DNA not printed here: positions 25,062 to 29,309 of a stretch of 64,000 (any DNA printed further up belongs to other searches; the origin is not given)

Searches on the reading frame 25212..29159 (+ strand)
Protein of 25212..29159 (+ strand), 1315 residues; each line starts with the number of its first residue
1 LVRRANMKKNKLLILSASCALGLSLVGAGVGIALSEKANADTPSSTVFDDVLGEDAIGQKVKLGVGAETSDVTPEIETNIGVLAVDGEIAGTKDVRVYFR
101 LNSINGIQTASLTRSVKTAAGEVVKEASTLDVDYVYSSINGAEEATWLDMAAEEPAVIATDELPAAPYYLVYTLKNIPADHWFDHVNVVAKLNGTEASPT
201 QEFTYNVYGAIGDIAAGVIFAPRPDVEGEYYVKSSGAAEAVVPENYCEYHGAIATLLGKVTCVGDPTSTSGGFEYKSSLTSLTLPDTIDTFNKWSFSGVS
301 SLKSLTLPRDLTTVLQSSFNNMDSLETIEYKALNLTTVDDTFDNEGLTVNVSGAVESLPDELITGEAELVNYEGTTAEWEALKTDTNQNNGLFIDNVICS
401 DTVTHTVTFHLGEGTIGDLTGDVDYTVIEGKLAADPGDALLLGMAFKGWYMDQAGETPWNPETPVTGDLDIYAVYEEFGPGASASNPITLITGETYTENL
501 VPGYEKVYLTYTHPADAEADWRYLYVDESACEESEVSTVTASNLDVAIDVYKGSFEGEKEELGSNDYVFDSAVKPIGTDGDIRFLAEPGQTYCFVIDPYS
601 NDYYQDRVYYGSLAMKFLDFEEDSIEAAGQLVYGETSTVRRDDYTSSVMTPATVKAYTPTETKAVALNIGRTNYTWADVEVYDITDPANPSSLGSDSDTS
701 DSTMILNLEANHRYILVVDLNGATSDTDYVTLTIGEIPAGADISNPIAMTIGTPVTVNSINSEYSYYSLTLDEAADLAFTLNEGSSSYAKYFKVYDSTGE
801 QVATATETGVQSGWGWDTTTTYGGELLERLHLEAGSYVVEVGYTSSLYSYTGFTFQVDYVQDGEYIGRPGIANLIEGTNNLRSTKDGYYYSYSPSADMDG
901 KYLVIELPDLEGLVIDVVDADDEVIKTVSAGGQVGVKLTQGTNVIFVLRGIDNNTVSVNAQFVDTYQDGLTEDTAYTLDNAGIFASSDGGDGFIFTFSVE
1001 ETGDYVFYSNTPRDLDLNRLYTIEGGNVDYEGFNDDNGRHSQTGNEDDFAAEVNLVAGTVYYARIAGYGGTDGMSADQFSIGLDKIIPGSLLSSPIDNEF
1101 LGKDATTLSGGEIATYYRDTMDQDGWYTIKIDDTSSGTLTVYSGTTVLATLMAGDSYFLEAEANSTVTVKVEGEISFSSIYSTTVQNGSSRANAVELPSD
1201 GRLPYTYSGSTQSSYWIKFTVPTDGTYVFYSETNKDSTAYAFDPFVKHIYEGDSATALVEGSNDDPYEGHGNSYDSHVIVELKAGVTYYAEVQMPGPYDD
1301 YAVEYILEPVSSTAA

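Call 74: search_protein_families(library=pfam, proteins=[window:25212-29159:+], max_evalue=0.00001)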
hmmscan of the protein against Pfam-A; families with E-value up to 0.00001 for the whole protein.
window:25212-29159:+ (1315 aa): 2 families
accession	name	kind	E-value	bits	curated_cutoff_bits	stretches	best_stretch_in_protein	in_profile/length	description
PF13306.12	LRR_5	-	4.3e-11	43.2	27.7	1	273-342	8-75/127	BspA type Leucine rich repeat region (6 copies)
PF09479.16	Flg_new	-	1.9e-08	34.7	27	1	405-474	1-65/65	Listeria-Bacteroides repeat domain (List_Bact_rpt)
